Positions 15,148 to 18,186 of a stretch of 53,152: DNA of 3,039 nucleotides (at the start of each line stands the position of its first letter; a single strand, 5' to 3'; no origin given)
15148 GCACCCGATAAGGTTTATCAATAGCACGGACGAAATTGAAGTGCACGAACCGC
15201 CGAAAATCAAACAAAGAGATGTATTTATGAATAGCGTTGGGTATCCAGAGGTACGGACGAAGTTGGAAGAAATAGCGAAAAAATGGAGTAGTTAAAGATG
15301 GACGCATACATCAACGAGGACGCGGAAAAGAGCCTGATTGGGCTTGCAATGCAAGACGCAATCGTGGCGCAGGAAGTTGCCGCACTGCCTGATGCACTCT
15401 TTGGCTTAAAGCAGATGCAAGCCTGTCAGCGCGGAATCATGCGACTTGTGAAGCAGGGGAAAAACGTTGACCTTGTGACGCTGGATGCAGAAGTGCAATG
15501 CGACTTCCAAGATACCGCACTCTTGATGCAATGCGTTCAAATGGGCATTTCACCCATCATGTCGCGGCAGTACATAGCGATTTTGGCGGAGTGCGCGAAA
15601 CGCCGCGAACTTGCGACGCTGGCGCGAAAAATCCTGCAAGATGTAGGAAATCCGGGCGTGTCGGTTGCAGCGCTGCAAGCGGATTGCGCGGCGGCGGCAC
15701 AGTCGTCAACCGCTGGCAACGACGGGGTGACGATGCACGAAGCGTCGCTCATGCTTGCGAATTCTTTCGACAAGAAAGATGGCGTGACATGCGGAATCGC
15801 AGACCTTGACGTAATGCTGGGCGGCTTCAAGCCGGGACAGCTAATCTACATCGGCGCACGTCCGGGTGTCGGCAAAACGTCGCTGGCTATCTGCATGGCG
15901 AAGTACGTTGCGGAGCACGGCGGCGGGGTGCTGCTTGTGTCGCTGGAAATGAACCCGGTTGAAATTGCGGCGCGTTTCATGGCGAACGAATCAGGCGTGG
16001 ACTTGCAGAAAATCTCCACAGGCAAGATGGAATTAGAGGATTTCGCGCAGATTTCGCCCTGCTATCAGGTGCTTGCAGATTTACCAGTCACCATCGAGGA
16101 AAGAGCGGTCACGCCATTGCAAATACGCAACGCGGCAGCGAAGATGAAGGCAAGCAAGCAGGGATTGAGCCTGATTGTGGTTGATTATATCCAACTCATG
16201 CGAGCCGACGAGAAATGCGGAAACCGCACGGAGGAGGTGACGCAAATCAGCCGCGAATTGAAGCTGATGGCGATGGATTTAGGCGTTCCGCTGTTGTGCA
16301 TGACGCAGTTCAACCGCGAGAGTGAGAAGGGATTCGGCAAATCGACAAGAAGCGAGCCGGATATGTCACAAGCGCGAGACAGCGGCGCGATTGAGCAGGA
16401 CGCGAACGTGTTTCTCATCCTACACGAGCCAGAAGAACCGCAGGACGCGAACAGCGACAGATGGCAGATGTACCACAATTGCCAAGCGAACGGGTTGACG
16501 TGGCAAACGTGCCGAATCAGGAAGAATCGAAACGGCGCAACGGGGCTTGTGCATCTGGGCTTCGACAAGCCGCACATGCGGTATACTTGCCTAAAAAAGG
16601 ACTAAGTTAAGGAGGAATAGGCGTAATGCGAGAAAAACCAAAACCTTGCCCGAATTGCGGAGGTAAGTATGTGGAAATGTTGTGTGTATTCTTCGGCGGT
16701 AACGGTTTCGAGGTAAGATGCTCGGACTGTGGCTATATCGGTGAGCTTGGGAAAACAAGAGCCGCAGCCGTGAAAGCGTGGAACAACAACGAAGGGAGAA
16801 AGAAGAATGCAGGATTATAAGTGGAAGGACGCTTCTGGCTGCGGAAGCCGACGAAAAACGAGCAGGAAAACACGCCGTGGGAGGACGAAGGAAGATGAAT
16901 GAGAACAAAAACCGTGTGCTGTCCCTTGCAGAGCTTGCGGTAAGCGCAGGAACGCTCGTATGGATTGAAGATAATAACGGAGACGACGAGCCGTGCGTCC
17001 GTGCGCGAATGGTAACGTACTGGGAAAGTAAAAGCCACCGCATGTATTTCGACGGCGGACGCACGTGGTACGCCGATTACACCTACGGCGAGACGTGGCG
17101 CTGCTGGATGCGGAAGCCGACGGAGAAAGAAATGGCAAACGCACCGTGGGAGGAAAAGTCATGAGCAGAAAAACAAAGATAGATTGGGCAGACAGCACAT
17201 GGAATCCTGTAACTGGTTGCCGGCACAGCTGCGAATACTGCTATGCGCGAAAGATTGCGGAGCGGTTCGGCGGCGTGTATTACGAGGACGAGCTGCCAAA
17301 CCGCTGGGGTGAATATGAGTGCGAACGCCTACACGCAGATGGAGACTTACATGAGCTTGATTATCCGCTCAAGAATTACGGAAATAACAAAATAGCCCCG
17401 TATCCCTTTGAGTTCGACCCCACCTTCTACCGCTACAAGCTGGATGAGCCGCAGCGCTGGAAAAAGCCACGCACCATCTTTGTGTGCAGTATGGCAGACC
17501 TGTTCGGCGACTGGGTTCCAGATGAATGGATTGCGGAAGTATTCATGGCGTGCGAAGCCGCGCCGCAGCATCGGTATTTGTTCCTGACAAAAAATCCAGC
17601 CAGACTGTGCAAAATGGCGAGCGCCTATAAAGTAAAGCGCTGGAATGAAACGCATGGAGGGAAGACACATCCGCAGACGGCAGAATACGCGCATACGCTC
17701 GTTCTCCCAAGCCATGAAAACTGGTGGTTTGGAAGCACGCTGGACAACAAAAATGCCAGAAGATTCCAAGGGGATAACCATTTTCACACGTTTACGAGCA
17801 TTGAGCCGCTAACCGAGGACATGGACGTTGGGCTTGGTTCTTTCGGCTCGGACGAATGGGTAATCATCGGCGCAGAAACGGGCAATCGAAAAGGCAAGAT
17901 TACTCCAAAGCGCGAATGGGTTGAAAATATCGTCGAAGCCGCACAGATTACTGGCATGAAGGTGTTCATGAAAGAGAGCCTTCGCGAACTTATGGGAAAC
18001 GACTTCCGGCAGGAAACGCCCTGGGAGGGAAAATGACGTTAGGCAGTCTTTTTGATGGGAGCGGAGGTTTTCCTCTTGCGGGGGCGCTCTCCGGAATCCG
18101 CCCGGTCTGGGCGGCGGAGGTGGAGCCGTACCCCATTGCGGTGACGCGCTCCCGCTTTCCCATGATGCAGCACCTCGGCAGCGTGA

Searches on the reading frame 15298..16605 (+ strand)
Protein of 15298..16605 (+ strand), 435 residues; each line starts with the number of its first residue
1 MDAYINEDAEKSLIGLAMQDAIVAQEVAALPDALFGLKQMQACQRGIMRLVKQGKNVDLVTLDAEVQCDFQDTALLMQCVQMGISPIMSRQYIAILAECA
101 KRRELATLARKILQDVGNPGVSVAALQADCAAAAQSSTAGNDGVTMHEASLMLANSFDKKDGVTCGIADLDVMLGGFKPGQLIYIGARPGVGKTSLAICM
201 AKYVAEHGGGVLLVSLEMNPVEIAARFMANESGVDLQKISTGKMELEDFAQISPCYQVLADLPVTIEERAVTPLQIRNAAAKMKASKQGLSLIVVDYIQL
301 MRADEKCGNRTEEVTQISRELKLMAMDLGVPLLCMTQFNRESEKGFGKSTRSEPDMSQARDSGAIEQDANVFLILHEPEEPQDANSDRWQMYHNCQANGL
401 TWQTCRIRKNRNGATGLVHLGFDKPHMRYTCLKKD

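Call 104: search_protein_families(library=phrogs, max_evalue=0.00001, proteins=[window:15298-16605:+])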
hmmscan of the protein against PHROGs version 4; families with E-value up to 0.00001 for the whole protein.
window:15298-16605:+ (435 aa): 5 families
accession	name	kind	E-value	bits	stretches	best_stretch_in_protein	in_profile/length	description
phrog_19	-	DNA, RNA and nucleotide metabolism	4.9e-76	257.9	1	4-430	158-579/621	DnaB-like replicative helicase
phrog_243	-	DNA, RNA and nucleotide metabolism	2.8e-31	109.5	1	158-427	15-263/273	DnaB-like replicative helicase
phrog_239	-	DNA, RNA and nucleotide metabolism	7.6e-31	108.8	1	150-429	325-596/801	DNA primase/helicase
phrog_11530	-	unknown function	2.2e-22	80.8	1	270-426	13-152/184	-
phrog_23150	-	unknown function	6.5e-08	33.4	0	158-201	172-215/217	-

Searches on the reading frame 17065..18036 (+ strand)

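Call 104: search_protein_families(library=phrogs, max_evalue=0.00001, proteins=[window:17065-18036:+])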
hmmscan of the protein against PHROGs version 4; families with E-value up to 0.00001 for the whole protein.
window:17065-18036:+ (323 aa): 2 families
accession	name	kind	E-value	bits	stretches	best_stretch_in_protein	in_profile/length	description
phrog_2045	-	unknown function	2.8e-62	211.8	1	33-317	1-243/299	-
phrog_13321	-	unknown function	4.8e-06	26.9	1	33-87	31-80/307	-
